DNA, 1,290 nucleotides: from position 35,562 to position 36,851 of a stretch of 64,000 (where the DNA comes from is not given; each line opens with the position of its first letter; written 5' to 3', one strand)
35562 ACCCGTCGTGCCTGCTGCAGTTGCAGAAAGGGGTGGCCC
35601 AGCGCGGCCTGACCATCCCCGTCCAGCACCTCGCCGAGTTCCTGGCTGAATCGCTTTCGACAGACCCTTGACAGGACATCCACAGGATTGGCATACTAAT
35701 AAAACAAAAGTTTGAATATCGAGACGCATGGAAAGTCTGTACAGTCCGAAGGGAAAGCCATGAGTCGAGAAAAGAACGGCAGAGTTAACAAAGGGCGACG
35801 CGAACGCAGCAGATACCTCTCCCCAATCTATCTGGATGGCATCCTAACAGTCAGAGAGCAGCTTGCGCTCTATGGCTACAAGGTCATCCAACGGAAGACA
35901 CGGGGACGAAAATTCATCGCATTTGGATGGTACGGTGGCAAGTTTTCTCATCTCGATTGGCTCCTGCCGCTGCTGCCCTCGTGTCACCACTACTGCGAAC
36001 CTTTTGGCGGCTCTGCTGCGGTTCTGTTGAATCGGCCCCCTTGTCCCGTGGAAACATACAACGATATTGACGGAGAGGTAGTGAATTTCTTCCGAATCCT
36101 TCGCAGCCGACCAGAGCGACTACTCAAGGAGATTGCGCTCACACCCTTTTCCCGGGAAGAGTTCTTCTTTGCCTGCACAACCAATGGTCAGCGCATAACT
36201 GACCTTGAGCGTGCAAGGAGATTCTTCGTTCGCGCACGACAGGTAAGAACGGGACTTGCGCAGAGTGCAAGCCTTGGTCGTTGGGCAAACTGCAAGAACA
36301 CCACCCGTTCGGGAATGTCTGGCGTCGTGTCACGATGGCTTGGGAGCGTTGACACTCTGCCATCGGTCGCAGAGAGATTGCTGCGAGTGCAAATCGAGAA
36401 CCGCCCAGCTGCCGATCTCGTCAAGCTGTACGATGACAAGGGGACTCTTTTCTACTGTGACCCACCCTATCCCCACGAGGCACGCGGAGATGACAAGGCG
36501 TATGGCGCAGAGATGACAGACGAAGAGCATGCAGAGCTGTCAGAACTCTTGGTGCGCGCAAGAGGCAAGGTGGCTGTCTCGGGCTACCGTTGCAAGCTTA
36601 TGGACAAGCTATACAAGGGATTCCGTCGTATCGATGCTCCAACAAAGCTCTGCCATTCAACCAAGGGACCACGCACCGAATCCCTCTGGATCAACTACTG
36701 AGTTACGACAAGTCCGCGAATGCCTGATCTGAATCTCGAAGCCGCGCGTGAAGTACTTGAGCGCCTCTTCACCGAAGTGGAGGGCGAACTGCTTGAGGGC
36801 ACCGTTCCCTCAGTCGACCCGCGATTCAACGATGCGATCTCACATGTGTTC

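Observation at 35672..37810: Low-GC island carrying a Dam-family adenine methyltransferase and an unknown 361-aa partner, inserted exactly between glcF and a creatininase gene: candidate type II R-M (or other MTase-linked defence) module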

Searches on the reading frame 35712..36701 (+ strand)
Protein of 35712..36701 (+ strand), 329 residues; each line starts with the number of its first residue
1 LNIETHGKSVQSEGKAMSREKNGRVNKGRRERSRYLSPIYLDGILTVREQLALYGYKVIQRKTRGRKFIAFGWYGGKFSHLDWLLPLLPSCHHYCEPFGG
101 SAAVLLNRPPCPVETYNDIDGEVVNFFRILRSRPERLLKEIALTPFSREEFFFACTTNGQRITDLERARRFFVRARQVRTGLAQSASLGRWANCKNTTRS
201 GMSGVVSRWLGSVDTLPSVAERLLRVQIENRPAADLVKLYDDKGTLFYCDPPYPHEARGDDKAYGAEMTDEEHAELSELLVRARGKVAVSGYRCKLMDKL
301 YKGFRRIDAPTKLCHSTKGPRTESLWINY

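Call 3: search_protein_families(library=pfam, proteins=[window:35712-36701:+], max_evalue=0.1)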
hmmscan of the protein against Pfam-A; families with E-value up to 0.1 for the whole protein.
window:35712-36701:+ (329 aa): 1 family
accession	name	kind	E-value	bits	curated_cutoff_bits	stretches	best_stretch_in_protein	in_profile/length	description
PF02086.21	MethyltransfD12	-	1.7e-22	80.8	22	1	73-307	1-245/253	D12 class N6 adenine-specific DNA methyltransferase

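Call 4: search_protein_families(library=padloc, proteins=[window:35712-36701:+], max_evalue=0.1)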
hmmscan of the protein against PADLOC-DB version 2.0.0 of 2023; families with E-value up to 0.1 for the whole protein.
window:35712-36701:+ (329 aa): 15 families
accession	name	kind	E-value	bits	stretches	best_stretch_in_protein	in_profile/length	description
PDLC03244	MTase_II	-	7.7e-55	184.1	1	72-329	32-285/295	Type II methyltransferase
PDLC03253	MTase_II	-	5.8e-29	99.6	1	72-305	8-227/253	Type II methyltransferase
PDLC03294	MTase_II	-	9.7e-20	69.3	1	73-306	10-244/272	Type II methyltransferase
PDLC03247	MTase_II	-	1.2e-18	65.3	1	72-302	7-233/282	Type II methyltransferase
PDLC03729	oMTase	-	4.1e-14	50.7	2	72-182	9-122/275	orphan methyltransferase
PDLC04018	PD-Lambda-5_B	-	2.8e-12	44.5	1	92-316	33-258/291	-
PDLC03735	oMTase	-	3.2e-12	44.5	1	72-329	12-282/284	orphan methyltransferase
PDLC03358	MTase_II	-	1.4e-07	29.1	1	92-308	33-252/301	Type II methyltransferase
PDLC03266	MTase_II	-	2.1e-06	25.4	1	72-254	19-198/285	Type II methyltransferase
PDLC03261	MTase_II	-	5.7e-06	22.9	1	72-283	29-235/643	Type II methyltransferase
PDLC03383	MTase_II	-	3e-05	21.6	1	70-140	21-92/318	Type II methyltransferase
PDLC03717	oMTase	-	0.0027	15.1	1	91-254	27-185/285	orphan methyltransferase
PDLC03349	MTase_II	-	0.0064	13.6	1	72-141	10-82/374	Type II methyltransferase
PDLC03287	MTase_II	-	0.017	11.9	0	71-138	367-435/646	Type II methyltransferase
PDLC04019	PD-Lambda-5_B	-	0.027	12.4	1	93-190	33-135/167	-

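Call 5: search_protein_families(library=ncbifam, proteins=[window:35712-36701:+], max_evalue=0.1)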
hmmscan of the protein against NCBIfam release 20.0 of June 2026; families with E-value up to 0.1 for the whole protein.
window:35712-36701:+ (329 aa): 2 families
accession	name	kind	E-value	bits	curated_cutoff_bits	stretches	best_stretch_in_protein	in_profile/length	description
TIGR00571.1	dam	subfamily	2.4e-18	66.8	114.85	1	72-308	6-243/267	Dam family site-specific DNA-(adenine-N6)-methyltransferase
NF008152.0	PRK10904.1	equivalog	1.6e-08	34.3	441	1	71-185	8-125/271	adenine-specific DNA-methyltransferase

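Call 17: find_homologous_proteins(query=window:35712-36701:+, max_evalue=0.001)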
Query window:35712-36701:+ (329 aa): 8000 proteins with E <= 0.001 among 8000 candidates; the best 120 are listed.
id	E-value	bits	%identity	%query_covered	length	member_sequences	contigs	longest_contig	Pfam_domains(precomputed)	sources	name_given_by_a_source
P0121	2.5e-214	729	100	95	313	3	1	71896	PF02086.22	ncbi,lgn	-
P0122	1.1e-149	516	74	89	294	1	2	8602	PF02086.22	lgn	-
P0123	1.0e-148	513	74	89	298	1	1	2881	PF02086.22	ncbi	-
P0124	2.8e-148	512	74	89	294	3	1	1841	PF02086.22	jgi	jgi:DNA adenine methylase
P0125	1.6e-147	509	72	89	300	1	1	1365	PF02086.22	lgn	-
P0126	1.9e-147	509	74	89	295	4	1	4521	PF02086.22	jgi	jgi:DNA adenine methylase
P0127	2.1e-147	509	73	89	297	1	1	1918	PF02086.22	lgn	-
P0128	2.4e-147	509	74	89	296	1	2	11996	PF02086.22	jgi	-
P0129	3.1e-147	508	71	89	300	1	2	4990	PF02086.22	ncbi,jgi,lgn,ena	-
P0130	6.5e-147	507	72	89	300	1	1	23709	PF02086.22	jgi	jgi:DNA adenine methylase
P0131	1.9e-146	506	74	89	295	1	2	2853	PF02086.22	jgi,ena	-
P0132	3.8e-146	505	73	89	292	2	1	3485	PF02086.22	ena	-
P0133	4.7e-146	504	72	90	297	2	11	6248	PF02086.22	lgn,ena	-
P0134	1.4e-145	503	73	89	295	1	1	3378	PF02086.22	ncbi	-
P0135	1.4e-145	503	73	89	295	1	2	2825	PF02086.22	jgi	jgi:DNA adenine methylase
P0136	1.9e-145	502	77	82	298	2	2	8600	PF02086.22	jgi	-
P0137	9.8e-145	500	77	80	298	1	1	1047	PF02086.22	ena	-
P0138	1.0e-144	500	72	89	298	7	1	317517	PF02086.22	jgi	jgi:DNA adenine methylase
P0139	1.3e-144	500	72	89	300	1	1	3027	PF02086.22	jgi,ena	-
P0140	1.3e-144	500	72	89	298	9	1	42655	PF02086.22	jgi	jgi:DNA adenine methylase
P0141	2.1e-144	499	72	89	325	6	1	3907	PF02086.22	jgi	jgi:DNA adenine methylase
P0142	2.2e-144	499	71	89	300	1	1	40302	PF02086.22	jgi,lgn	jgi:DNA adenine methylase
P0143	3.0e-144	498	72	89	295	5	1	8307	PF02086.22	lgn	-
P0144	3.3e-144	498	75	82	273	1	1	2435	PF02086.22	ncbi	-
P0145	3.4e-144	498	73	89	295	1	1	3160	PF02086.22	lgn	-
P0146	4.3e-144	498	73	89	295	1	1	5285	PF02086.22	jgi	-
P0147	4.8e-144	498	72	89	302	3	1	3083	PF02086.22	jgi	-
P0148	6.5e-144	497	71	89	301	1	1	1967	PF02086.22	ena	-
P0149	8.5e-144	497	72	89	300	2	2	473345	PF02086.22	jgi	jgi:DNA adenine methylase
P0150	1.1e-143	497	72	89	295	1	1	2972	PF02086.22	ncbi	-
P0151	1.2e-143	496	72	89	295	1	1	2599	PF02086.22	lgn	-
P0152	1.3e-143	496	73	89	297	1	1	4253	PF02086.22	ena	-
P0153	1.5e-143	496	72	89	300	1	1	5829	PF02086.22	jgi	jgi:DNA adenine methylase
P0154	1.6e-143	496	76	84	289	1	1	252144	PF02086.22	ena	-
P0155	1.8e-143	496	73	89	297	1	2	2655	PF02086.22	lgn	-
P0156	1.9e-143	496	71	89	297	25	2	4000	PF02086.22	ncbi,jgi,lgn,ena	-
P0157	1.9e-143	496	72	89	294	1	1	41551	PF02086.22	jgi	jgi:DNA adenine methylase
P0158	2.5e-143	495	72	89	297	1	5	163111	PF02086.22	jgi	jgi:DNA adenine methylase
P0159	2.7e-143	495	75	82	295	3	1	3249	PF02086.22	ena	-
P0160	3.0e-143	495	71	89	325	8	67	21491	PF02086.22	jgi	jgi:DNA adenine methylase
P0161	3.5e-143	495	72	89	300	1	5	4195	PF02086.22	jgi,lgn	jgi:DNA adenine methylase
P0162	5.6e-143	494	71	89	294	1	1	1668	PF02086.22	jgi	jgi:DNA adenine methylase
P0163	5.8e-143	494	72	89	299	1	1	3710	PF02086.22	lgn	-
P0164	6.6e-143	494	74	89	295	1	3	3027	PF02086.22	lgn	-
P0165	1.0e-142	493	71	89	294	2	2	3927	PF02086.22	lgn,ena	-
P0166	1.1e-142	493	76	84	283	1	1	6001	PF02086.22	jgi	jgi:DNA adenine methylase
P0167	1.3e-142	493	73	89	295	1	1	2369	PF02086.22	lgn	-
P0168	1.3e-142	493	72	89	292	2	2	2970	PF02086.22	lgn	-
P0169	2.2e-142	492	73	89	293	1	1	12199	PF02086.22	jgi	jgi:DNA adenine methylase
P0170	2.3e-142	492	72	89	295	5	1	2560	PF02086.22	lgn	-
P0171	2.7e-142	492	72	89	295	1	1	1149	PF02086.22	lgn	-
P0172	2.8e-142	492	71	89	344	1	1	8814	PF02086.22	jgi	jgi:DNA adenine methylase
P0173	3.1e-142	492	72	89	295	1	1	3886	PF02086.22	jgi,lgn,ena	-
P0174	3.4e-142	492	72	89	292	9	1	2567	PF02086.22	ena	-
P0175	4.0e-142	491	71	89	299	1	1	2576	PF02086.22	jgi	jgi:DNA adenine methylase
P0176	4.1e-142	491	70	89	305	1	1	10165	PF02086.22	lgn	-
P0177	4.2e-142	491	72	89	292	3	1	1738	PF02086.22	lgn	-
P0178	5.3e-142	491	72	89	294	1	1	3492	PF02086.22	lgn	-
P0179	5.4e-142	491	70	89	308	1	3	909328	PF02086.22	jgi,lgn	jgi:DNA adenine methylase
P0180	1.0e-141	490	71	89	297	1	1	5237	PF02086.22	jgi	jgi:DNA adenine methylase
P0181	1.6e-141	489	69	89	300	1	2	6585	PF02086.22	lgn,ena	-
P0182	2.4e-141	489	71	89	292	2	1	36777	PF02086.22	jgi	jgi:DNA adenine methylase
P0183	2.6e-141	489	70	89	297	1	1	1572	PF02086.22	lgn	-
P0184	3.3e-141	488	71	89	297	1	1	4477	PF02086.22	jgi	jgi:DNA adenine methylase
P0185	4.5e-141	488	71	89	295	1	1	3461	PF02086.22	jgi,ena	-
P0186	5.0e-141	488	70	89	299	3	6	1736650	PF02086.22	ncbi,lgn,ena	ncbi:MAG: DNA adenine methylase [Candidatus Sulfotelmatobacter sp.]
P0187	5.5e-141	488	71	89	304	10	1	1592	PF02086.22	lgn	-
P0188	5.6e-141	488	73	89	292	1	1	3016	PF02086.22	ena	-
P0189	5.7e-141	488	71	89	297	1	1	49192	PF02086.22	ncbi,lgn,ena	-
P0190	7.2e-141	487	70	89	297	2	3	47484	PF02086.22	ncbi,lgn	-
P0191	7.3e-141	487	73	89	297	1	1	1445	PF02086.22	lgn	-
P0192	9.4e-141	487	70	89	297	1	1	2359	PF02086.22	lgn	-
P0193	9.6e-141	487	70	89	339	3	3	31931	PF02086.22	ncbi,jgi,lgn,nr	ncbi:MAG TPA: DNA adenine methylase [Rugosimonospora sp.]|nr:DNA adenine methylase [Rugosimonospora 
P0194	1.1e-140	487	71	89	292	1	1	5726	PF02086.22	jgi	jgi:DNA adenine methylase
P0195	2.0e-140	486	72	89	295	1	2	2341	PF02086.22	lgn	-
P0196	2.1e-140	486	70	90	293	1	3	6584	PF02086.22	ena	-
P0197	2.3e-140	486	70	89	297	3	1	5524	PF02086.22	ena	-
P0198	2.6e-140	485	71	89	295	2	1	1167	PF02086.22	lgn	-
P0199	2.7e-140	485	75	82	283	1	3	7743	PF02086.22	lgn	-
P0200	2.9e-140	485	70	91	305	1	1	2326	PF02086.22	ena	-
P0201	3.7e-140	485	77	80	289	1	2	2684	PF02086.22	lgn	-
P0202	4.2e-140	485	77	80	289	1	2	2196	PF02086.22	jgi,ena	jgi:DNA adenine methylase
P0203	6.2e-140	484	71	89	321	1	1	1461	PF02086.22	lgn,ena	-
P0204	6.9e-140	484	69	90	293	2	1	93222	PF02086.22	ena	-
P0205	7.0e-140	484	75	83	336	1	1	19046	PF02086.22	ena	-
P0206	9.2e-140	484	71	89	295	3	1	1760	PF02086.22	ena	-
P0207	1.0e-139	483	73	83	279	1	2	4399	PF02086.22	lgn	-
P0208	1.1e-139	483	71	89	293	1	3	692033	PF02086.22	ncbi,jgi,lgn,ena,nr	ncbi:MAG TPA: DNA adenine methylase [Candidatus Acidoferrales bacterium]|nr:DNA adenine methylase [C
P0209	1.2e-139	483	70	90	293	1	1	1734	PF02086.22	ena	-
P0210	1.3e-139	483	74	80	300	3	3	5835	PF02086.22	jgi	jgi:DNA adenine methylase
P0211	1.3e-139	483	70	89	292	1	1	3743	PF02086.22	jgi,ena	jgi:DNA adenine methylase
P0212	1.4e-139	483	76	80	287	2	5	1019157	PF02086.22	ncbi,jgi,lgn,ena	jgi:DNA adenine methylase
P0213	1.7e-139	483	69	90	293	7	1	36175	PF02086.22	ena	-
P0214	2.2e-139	482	70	90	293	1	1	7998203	PF02086.22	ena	-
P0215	4.1e-139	481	67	95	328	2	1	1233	PF02086.22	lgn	-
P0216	4.3e-139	481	72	89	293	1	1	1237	PF02086.22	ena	-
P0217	5.5e-139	481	70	89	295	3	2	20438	PF02086.22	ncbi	ncbi:MAG: DNA adenine methylase [Candidatus Acidiferrales bacterium]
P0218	5.8e-139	481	75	80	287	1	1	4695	PF02086.22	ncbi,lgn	-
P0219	6.9e-139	481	76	80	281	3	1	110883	PF02086.22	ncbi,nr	ncbi:MAG: DNA adenine methylase [candidate division Zixibacteria bacterium]|nr:DNA adenine methylase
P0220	7.3e-139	481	72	83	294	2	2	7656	PF02086.22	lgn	-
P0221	7.5e-139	481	73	82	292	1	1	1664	PF02086.22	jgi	jgi:DNA adenine methylase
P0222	8.6e-139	480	71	89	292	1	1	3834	PF02086.22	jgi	jgi:DNA adenine methylase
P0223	1.1e-138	480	69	91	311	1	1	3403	PF02086.22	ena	-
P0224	1.1e-138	480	68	91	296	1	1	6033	PF02086.22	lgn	-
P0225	1.1e-138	480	69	90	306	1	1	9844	PF02086.22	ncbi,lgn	-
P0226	1.2e-138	480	70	89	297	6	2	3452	PF02086.22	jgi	jgi:DNA adenine methylase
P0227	1.7e-138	479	75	80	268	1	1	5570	PF02086.22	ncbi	ncbi:MAG: DNA adenine methylase [Planctomycetota bacterium]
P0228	1.8e-138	479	72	89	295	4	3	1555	PF02086.22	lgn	-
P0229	1.8e-138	479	70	89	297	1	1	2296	PF02086.22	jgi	jgi:DNA adenine methylase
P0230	2.1e-138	479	69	89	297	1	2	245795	PF02086.22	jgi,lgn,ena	-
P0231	2.8e-138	479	69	89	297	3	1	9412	PF02086.22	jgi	-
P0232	3.1e-138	479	71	89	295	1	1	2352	PF02086.22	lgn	-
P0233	3.3e-138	479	75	81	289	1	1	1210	PF02086.22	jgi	jgi:DNA adenine methylase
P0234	3.6e-138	478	75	81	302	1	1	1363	PF02086.22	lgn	-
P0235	3.9e-138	478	75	83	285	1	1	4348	PF02086.22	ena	-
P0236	4.2e-138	478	69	89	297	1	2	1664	PF02086.22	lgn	-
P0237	4.8e-138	478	71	89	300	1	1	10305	PF02086.22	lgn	-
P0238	4.9e-138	478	68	92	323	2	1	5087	PF02086.22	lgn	-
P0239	6.3e-138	478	69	89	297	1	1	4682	PF02086.22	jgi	jgi:DNA adenine methylase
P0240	7.3e-138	477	74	81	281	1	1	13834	PF02086.22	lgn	-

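Call 61: search_solved_structures(query=window:35760-36701:+, max_evalue=0.001)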
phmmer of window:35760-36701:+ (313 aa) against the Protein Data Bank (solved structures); distinct sequences matched with E-value up to 0.001: 7.
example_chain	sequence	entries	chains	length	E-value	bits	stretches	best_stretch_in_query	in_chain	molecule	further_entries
4rtj_A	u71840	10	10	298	5.6e-07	32.4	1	50-285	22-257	DNA adenine methylase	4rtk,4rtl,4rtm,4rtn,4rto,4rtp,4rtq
2ore_D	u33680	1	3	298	6.5e-07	32.1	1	50-285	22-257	DNA adenine methylase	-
4gbe_D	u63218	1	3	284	9.3e-07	31.6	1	50-285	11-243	DNA adenine methylase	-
2g1p_A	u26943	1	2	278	9.5e-07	31.6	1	52-285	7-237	DNA adenine methylase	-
4gol_D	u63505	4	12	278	1.1e-06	31.4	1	52-285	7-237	DNA adenine methylase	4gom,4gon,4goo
2dpm_A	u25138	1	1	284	5.2e-06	29.2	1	56-237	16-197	PROTEIN (ADENINE-SPECIFIC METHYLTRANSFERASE DPNII 1)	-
7m6b_B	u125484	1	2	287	8.6e-06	28.4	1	57-174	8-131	Site-specific DNA-methyltransferase (adenine-specific)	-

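Call 70: find_encoding_contigs(protein=P0214, flank=10000, max_places=4)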
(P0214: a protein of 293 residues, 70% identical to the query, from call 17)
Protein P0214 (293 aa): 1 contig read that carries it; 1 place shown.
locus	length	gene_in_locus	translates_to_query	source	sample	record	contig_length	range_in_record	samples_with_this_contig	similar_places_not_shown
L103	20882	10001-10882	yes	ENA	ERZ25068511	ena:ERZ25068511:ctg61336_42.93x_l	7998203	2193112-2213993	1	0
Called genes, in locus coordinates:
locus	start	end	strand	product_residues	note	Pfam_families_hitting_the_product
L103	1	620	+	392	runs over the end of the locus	PF13433:Peripla_BP_5, PF13458:Peripla_BP_6, PF01094:ANF_receptor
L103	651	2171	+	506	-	PF00289:Biotin_carb_N, PF02786:CPSase_L_D2, PF07478:Dala_Dala_lig_C (weak), PF02785:Biotin_carb_C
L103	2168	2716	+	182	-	PF00364:Biotin_lipoyl, PF25973:BSH_CzcB (faint), PF25984:BSH_YknX (faint)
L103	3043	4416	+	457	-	PF00083:Sugar_tr (faint), PF07690:MFS_1, PF13347:MFS_2 (weak), PF12832:MFS_1_like, PF07690:MFS_1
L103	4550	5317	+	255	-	PF03372:Exo_endo_phos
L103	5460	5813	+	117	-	-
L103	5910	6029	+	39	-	-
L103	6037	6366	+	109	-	-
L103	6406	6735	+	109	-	-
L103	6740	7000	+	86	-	PF07927:HicA_toxin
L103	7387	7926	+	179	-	PF05066:HARE-HTH (weak)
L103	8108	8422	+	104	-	-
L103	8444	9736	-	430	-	PF07690:MFS_1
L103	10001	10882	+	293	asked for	PF02086:MethyltransfD12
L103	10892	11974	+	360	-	PF09566:RE_SacI_N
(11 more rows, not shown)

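Call 71: find_encoding_contigs(protein=P0186, flank=10000, max_places=4)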
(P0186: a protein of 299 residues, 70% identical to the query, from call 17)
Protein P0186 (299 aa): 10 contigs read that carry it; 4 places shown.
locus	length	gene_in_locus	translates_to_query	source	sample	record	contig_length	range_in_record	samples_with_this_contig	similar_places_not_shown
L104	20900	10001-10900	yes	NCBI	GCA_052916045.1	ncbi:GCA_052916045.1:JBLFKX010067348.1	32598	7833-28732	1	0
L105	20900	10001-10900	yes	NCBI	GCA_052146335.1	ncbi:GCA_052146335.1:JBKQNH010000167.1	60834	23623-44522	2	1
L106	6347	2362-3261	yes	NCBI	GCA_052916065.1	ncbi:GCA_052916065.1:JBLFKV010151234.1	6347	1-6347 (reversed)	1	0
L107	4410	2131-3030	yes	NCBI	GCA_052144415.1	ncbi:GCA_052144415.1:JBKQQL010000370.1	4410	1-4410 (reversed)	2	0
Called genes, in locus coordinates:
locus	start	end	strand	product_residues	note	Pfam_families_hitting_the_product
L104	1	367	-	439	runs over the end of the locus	PF00364:Biotin_lipoyl, PF25917:BSH_RND (weak), PF25919:BSH_CusB (faint), PF25997:BSH_YhbJ (faint), PF02817:E3_binding, PF00198:2-oxoacid_dh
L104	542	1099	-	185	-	PF00034:Cytochrom_C (faint), PF13442:Cytochrome_CBB3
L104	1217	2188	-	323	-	PF02779:Transket_pyr, PF02780:Transketolase_C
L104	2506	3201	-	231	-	-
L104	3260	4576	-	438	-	PF00676:E1_dh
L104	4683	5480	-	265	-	PF21948:LplA-B_cat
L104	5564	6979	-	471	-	PF00890:FAD_binding_2, PF01134:GIDA (weak), PF01494:FAD_binding_3 (faint), PF07992:Pyr_redox_2, PF12831:FAD_oxidored, PF13738:Pyr_redox_3, PF00070:Pyr_redox, PF02852:Pyr_redox_dim, +3 more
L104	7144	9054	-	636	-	PF17092:PCB_OB (faint), PF00575:S1 (weak), PF21710:Spt6_S1 (faint), PF00575:S1, PF23459:S1_RRP5 (weak), PF00575:S1, PF23459:S1_RRP5, PF00575:S1, +1 more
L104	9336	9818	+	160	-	PF04677:CwfJ_C_1 (weak), PF11969:DcpS_C, PF01230:HIT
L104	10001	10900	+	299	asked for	PF02086:MethyltransfD12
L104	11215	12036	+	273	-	PF09566:RE_SacI_N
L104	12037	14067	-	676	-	PF22745:Nlig-Ia, PF01653:DNA_ligase_aden, PF03120:OB_DNA_ligase, PF03119:DNA_ligase_ZBD, PF14520:HHH_5 (weak), PF12826:HHH_2, PF14520:HHH_5 (weak), PF00533:BRCT, +1 more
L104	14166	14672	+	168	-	PF13302:Acetyltransf_3, PF00583:Acetyltransf_1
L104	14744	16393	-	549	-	PF07719:TPR_2 (faint), PF13181:TPR_8 (faint)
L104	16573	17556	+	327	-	PF00781:DAGK_cat, PF19279:YegS_C (weak)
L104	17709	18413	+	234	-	PF00027:cNMP_binding, PF13545:HTH_Crp_2, PF00325:Crp (weak)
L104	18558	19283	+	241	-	PF04405:ScdA_N, PF01814:Hemerythrin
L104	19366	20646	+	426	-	PF09699:Paired_CXXCH_1 (faint), PF13435:Cytochrome_C554 (faint), PF14522:Cytochrome_C7 (faint), PF14537:Cytochrom_c3_2 (faint), PF13447:Multi-haem_cyto, PF22113:Mtrc-MtrF_II-IV_dom (weak)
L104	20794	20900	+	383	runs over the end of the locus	PF04307:YdjM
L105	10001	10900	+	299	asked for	PF02086:MethyltransfD12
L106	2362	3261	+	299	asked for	PF02086:MethyltransfD12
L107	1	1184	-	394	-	PF17092:PCB_OB (faint), PF00575:S1, PF23459:S1_RRP5 (weak), PF00575:S1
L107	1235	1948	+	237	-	PF04677:CwfJ_C_1 (weak), PF11969:DcpS_C, PF01230:HIT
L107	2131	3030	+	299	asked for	PF02086:MethyltransfD12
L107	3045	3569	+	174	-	PF09566:RE_SacI_N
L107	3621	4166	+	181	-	PF09566:RE_SacI_N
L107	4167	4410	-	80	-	PF00533:BRCT, PF16589:BRCT_2 (weak), PF12738:PTCB-BRCT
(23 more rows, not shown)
